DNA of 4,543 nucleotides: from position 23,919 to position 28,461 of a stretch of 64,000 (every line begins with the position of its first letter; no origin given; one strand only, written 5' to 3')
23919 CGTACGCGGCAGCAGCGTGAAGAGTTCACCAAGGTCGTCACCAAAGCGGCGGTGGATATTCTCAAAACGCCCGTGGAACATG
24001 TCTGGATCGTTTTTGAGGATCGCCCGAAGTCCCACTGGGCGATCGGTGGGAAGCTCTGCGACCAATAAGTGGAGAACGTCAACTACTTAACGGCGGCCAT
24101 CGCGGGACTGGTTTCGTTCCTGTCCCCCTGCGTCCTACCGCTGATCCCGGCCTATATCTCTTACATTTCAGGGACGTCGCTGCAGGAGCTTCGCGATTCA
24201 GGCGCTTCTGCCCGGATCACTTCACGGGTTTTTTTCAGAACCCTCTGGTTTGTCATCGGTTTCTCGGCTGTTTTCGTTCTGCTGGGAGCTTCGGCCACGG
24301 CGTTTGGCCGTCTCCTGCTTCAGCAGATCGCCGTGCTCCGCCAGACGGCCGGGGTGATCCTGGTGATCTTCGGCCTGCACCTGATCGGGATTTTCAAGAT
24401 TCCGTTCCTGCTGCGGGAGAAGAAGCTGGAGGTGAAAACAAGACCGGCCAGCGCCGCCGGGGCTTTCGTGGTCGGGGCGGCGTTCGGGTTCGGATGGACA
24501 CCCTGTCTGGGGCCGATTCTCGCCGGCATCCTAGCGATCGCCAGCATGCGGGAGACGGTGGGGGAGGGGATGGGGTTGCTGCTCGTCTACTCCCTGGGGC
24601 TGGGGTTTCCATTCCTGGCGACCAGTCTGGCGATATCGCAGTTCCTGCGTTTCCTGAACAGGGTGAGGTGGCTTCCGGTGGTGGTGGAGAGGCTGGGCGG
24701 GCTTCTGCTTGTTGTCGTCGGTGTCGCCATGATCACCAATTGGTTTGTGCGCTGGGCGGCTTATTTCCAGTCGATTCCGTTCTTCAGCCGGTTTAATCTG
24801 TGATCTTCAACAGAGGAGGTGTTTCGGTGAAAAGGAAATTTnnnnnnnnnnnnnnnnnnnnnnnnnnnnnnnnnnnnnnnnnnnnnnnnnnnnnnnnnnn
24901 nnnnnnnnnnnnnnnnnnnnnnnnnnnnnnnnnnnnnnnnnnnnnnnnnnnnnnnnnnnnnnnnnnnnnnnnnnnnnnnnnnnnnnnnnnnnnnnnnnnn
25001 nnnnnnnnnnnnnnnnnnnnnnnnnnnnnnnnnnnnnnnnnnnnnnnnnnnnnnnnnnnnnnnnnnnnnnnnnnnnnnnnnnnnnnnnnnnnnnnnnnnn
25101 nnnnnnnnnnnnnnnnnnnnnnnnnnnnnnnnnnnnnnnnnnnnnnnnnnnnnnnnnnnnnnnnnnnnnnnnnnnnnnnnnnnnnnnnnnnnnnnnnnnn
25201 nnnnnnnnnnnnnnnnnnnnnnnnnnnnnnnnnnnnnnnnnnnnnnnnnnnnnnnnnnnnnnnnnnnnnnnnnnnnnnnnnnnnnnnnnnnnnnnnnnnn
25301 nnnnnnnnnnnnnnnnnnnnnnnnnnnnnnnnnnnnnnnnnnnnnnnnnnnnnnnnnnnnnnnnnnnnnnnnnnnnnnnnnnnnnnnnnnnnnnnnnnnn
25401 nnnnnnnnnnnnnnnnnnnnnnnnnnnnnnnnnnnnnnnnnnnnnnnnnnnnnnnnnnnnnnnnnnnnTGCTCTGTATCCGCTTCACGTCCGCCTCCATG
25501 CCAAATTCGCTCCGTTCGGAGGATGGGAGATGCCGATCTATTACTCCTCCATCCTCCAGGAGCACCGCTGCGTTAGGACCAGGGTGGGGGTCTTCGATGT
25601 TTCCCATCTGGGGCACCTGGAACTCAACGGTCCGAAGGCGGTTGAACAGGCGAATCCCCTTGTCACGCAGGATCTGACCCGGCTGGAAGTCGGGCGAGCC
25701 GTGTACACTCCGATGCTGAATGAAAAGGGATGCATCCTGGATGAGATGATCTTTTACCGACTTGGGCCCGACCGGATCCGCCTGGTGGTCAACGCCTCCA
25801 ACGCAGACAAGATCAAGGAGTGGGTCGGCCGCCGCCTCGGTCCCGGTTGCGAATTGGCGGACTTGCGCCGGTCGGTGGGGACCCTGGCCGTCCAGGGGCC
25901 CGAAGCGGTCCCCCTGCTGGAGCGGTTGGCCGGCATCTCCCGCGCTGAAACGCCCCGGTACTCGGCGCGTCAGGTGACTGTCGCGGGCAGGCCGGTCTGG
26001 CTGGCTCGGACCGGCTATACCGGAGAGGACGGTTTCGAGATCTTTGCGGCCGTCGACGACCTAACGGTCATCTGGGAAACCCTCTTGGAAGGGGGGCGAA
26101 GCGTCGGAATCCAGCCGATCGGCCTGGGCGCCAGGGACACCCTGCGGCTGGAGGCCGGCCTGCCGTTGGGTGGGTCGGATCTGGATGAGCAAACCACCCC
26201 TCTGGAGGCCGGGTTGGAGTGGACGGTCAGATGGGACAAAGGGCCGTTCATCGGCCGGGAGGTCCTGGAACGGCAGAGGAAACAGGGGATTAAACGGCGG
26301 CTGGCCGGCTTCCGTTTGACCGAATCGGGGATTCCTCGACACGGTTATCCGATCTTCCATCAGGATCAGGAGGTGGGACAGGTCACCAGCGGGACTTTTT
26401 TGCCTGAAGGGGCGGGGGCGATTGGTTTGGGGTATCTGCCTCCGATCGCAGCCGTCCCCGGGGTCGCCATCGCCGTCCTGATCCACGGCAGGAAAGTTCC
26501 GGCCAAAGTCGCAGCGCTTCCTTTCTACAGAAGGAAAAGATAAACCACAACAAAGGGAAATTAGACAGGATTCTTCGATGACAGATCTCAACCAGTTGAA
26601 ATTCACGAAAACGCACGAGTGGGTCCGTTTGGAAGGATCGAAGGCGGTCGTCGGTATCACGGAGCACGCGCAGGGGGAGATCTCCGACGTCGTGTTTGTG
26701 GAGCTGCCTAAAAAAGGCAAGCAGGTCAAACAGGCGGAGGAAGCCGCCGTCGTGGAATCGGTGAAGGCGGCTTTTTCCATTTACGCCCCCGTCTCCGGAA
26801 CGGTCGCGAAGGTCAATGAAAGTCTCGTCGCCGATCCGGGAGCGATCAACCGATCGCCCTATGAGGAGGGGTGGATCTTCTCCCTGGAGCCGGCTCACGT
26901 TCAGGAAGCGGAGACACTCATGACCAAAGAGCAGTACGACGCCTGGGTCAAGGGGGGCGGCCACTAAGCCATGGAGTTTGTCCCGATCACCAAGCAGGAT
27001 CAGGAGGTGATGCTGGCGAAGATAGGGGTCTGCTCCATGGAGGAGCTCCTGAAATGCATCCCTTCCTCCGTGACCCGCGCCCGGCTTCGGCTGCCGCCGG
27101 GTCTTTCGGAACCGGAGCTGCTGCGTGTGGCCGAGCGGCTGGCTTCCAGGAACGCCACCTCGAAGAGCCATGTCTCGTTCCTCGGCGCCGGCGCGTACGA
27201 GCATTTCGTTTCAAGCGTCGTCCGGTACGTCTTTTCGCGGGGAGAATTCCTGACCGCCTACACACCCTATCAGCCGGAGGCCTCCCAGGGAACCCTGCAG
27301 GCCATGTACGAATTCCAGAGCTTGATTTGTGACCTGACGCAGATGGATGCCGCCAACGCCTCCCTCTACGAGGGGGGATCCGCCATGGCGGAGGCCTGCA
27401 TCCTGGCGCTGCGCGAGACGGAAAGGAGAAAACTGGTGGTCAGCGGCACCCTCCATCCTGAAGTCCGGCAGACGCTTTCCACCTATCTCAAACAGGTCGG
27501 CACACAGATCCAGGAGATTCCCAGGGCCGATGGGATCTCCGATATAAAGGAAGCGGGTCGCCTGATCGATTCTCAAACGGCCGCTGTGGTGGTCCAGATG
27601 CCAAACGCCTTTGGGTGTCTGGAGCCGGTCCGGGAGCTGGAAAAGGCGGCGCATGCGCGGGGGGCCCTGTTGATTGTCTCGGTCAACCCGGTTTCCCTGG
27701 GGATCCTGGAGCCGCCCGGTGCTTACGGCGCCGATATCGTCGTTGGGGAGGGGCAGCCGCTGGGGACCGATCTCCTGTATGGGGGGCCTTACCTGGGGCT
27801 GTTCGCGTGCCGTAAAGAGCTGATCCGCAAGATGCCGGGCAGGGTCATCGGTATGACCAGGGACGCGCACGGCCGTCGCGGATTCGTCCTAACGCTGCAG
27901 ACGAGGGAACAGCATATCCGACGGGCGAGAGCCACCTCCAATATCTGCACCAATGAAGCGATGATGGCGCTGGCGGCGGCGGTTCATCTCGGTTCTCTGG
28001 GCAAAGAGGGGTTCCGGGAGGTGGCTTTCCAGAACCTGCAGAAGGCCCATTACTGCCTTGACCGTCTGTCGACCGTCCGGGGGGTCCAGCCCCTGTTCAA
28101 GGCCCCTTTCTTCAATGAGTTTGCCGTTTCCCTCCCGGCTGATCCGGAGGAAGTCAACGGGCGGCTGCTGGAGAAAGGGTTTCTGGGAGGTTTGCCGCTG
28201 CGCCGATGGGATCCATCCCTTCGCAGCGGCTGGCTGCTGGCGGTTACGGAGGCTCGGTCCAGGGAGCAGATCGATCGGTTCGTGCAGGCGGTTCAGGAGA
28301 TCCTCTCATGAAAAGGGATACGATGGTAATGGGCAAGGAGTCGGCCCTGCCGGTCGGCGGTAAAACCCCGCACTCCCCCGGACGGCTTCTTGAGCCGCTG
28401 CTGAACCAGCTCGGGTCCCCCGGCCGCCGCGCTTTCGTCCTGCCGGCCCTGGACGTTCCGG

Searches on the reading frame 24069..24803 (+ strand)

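Call 107: search_protein_families(library=pfam, proteins=[window:24069-24803:+], max_evalue=0.0001)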
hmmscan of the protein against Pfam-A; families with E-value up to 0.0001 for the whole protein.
window:24069-24803:+ (244 aa): 1 family
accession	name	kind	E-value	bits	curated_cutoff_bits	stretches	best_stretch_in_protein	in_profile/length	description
PF02683.22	DsbD_TM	-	2.5e-17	63.3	27.1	1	9-223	8-216/219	Cytochrome C biogenesis protein transmembrane domain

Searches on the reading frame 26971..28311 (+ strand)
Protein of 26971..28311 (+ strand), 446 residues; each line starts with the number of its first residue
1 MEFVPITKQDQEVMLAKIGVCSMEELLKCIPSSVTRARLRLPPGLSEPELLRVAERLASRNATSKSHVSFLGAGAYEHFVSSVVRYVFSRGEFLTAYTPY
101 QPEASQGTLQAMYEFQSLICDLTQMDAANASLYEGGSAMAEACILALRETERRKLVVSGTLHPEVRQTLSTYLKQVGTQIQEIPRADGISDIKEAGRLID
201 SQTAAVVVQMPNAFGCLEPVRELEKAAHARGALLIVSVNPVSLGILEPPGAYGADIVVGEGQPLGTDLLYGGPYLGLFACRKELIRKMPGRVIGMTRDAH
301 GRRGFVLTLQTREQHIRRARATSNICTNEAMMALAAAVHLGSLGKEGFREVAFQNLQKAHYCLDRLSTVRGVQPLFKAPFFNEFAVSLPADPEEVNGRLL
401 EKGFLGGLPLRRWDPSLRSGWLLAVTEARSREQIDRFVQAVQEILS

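Call 21: search_protein_families(library=pfam, proteins=[window:26971-28311:+])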
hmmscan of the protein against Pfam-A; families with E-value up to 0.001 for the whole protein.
window:26971-28311:+ (446 aa): 3 families
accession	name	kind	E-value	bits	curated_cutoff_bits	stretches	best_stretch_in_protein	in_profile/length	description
PF02347.22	GDC-P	-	7.4e-123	411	26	1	3-439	3-427/429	Glycine cleavage system P-protein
PF00266.25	Aminotran_5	-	1.5e-06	27.9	21.5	1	135-373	69-298/371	Aminotransferase class-V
PF17645.6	Amdase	-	0.00044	20.4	25.9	1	136-209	93-165/228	Arylmalonate decarboxylase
